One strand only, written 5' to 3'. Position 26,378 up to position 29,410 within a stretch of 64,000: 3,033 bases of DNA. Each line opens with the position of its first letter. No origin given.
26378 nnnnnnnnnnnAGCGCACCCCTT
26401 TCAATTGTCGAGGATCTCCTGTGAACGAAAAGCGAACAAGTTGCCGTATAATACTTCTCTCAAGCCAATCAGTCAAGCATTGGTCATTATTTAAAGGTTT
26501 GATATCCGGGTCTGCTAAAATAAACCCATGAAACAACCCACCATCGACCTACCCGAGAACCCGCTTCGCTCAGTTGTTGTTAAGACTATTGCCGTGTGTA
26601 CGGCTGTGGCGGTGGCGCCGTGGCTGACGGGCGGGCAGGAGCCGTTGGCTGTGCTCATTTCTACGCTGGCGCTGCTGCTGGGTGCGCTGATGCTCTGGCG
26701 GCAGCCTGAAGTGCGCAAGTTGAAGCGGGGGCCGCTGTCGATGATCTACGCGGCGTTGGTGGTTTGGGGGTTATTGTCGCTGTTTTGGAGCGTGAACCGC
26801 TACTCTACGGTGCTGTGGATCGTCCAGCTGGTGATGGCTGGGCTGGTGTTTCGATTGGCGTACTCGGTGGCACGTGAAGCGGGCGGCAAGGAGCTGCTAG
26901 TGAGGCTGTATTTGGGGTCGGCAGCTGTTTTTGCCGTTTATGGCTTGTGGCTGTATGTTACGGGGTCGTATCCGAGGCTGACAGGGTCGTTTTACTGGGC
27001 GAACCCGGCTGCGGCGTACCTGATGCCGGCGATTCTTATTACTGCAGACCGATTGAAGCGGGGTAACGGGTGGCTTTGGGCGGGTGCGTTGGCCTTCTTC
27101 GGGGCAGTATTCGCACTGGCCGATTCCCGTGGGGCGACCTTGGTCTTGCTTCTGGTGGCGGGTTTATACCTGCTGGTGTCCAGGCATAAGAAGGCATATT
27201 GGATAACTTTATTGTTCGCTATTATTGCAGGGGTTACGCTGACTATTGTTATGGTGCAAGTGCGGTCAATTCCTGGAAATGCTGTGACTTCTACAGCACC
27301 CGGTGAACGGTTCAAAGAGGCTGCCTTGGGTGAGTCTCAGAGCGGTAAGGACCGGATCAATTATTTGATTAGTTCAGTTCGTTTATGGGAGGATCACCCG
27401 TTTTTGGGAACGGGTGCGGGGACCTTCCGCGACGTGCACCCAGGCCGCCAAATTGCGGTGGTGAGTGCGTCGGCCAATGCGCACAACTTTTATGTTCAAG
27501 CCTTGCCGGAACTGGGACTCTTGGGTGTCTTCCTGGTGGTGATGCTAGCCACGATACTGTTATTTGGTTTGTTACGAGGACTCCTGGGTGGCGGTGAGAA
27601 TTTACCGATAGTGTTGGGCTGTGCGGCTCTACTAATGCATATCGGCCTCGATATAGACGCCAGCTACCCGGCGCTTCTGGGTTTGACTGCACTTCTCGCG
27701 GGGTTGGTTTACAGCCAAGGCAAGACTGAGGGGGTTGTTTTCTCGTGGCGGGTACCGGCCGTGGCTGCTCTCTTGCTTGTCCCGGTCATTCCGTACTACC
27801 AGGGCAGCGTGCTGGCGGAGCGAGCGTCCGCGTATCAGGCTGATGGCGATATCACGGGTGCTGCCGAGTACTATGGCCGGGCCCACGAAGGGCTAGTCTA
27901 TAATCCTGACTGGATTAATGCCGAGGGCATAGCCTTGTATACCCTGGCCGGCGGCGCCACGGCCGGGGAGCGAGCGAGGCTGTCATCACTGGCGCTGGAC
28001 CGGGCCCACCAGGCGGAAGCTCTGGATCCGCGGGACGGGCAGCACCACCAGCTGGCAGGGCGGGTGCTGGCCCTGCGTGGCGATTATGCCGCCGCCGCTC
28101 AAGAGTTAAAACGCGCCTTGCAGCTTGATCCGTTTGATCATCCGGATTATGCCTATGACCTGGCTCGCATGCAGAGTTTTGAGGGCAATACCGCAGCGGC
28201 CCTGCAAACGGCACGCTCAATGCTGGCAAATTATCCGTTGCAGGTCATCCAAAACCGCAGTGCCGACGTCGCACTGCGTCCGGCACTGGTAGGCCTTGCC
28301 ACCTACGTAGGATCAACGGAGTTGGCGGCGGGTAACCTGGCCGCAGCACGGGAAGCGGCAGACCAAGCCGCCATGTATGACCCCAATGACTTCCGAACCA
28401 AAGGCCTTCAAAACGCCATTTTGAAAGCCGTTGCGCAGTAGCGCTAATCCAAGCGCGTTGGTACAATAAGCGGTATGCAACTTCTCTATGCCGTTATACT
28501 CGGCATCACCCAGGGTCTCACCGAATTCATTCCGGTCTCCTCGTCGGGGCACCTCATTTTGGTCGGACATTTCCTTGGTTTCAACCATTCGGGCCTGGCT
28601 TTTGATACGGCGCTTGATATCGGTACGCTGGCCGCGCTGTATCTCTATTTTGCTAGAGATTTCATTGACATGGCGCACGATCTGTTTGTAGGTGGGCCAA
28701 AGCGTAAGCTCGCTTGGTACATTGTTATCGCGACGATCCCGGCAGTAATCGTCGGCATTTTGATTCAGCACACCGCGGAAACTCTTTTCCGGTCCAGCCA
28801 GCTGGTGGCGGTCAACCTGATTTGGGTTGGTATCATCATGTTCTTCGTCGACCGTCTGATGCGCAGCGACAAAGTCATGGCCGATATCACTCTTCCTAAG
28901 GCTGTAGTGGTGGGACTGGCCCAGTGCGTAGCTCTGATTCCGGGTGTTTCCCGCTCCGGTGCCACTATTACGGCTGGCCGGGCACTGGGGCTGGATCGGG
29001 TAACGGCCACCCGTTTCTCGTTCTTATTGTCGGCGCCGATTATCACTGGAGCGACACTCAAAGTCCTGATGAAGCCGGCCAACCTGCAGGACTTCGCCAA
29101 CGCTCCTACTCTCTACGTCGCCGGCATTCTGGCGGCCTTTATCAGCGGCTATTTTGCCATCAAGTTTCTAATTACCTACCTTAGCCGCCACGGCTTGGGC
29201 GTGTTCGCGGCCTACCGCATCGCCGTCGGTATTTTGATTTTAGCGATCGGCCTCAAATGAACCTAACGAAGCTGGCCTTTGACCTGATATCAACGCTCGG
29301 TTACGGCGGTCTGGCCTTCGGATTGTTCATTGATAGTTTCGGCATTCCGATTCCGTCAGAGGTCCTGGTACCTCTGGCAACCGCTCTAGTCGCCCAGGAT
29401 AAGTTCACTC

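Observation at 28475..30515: uppP followed by two tandem DedA paralogs: a candidate undecaprenyl-phosphate recycling unit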

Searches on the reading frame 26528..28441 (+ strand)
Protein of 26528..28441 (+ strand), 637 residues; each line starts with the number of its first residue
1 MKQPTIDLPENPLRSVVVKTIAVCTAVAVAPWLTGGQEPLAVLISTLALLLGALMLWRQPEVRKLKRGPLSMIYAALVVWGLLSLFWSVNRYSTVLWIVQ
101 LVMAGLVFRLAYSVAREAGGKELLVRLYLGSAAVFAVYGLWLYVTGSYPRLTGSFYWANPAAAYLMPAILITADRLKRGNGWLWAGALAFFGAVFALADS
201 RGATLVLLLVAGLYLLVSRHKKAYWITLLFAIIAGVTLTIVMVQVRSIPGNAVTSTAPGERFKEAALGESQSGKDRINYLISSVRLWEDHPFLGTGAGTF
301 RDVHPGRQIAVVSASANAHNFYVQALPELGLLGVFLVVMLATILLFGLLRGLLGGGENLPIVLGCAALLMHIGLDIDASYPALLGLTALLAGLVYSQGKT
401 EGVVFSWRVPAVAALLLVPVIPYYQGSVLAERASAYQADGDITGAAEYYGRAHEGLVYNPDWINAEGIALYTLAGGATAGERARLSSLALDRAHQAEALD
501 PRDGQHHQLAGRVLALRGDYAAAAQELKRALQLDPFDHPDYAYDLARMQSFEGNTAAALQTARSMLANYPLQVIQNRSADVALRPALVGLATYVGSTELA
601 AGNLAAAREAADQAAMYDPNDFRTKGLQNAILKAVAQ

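Call 3: search_protein_families(library=pfam, proteins=[window:26528-28441:+])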
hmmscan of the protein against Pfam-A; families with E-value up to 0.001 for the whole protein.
window:26528-28441:+ (637 aa): 4 families
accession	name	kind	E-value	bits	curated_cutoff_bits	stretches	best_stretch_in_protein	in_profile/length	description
PF04932.20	Wzy_C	-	4.3e-16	59.5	31.7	1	187-337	2-148/149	O-Antigen ligase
PF07719.23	TPR_2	-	4.5e-07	29.9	27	0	509-535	6-32/34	Tetratricopeptide repeat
PF13428.12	TPR_14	-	2.5e-06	28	23.5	0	508-548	5-44/44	Tetratricopeptide repeat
PF14559.12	TPR_19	-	0.00037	21.2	25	0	516-570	3-56/68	Tetratricopeptide repeat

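Call 4: search_protein_families(library=ncbifam, proteins=[window:26528-28441:+])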
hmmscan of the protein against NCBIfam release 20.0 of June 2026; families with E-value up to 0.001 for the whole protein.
window:26528-28441:+ (637 aa): 1 family
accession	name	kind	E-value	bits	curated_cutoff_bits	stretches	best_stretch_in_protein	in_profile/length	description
TIGR02917.1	PEP_TPR_lipo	equivalog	2.3e-06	25.8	312.2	1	430-571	639-768/899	XrtA/PEP-CTERM system TPR-repeat protein PrsT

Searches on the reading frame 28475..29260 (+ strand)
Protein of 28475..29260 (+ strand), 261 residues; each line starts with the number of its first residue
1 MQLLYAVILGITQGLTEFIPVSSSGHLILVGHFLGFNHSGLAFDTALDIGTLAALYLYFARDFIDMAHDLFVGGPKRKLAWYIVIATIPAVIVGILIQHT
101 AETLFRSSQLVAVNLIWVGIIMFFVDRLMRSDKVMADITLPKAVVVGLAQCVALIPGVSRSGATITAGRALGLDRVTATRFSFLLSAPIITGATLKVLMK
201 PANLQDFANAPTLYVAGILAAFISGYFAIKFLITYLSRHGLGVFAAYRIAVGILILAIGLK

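Call 3: search_protein_families(library=pfam, proteins=[window:28475-29260:+])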
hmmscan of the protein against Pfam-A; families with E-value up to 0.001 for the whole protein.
window:28475-29260:+ (261 aa): 1 family
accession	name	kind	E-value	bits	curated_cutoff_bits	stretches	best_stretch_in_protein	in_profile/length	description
PF02673.24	BacA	-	2.8e-78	263.6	33.4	1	6-254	1-257/257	Bacitracin resistance protein BacA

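Call 4: search_protein_families(library=ncbifam, proteins=[window:28475-29260:+])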
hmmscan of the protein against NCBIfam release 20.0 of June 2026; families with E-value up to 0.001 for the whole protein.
window:28475-29260:+ (261 aa): 12 families
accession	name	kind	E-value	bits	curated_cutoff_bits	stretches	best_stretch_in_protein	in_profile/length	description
NF001393.0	PRK00281.2-4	equivalog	3.4e-71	239.8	284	1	1-258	1-263/266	undecaprenyl-diphosphate phosphatase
NF001389.0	PRK00281.1-2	equivalog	1.2e-67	228.2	262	1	2-258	5-263/272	undecaprenyl-diphosphate phosphatase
NF001392.0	PRK00281.2-1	equivalog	4.1e-64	216.8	308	1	1-257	5-270/280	undecaprenyl-diphosphate phosphatase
TIGR00753.1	undec_PP_bacA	equivalog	5.3e-64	216.4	217.5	1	6-252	1-255/255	undecaprenyl-diphosphatase UppP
NF001390.0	PRK00281.1-4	equivalog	5e-63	213.1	260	1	1-258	4-265/272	undecaprenyl-diphosphate phosphatase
NF001394.0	PRK00281.2-5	equivalog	1.2e-57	195.6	311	1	2-257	7-273/281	undecaprenyl-diphosphate phosphatase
NF001397.0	PRK00281.3-4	equivalog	1.6e-52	178.9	363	1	1-258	1-277/281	undecaprenyl-diphosphate phosphatase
NF001391.0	PRK00281.1-5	equivalog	6e-47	160.3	293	1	1-258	4-272/279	undecaprenyl-diphosphate phosphatase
NF001388.0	PRK00281.1-1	equivalog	1.4e-46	159.3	362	1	2-256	6-269/273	undecaprenyl-diphosphate phosphatase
NF001395.0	PRK00281.3-1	equivalog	6.8e-38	130.8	394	2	131-256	176-300/306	undecaprenyl-diphosphate phosphatase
NF001396.0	PRK00281.3-3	equivalog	7.4e-32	111.2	382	1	3-256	4-261/264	undecaprenyl-diphosphate phosphatase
NF001398.0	PRK00281.3-5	equivalog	4.8e-25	88.9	354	1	2-239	3-253/278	undecaprenyl-diphosphate phosphatase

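Call 42: search_solved_structures(query=window:28475-29260:+, max_evalue=0.001, show_alignments=1)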
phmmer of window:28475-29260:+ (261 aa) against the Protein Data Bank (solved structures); distinct sequences matched with E-value up to 0.001: 2.
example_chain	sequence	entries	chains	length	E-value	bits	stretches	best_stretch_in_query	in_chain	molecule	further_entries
5oon_A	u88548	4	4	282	6.1e-38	134.1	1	3-255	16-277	Undecaprenyl-diphosphatase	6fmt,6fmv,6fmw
6cb2_A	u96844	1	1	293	7e-38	133.9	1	3-255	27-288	Undecaprenyl-diphosphatase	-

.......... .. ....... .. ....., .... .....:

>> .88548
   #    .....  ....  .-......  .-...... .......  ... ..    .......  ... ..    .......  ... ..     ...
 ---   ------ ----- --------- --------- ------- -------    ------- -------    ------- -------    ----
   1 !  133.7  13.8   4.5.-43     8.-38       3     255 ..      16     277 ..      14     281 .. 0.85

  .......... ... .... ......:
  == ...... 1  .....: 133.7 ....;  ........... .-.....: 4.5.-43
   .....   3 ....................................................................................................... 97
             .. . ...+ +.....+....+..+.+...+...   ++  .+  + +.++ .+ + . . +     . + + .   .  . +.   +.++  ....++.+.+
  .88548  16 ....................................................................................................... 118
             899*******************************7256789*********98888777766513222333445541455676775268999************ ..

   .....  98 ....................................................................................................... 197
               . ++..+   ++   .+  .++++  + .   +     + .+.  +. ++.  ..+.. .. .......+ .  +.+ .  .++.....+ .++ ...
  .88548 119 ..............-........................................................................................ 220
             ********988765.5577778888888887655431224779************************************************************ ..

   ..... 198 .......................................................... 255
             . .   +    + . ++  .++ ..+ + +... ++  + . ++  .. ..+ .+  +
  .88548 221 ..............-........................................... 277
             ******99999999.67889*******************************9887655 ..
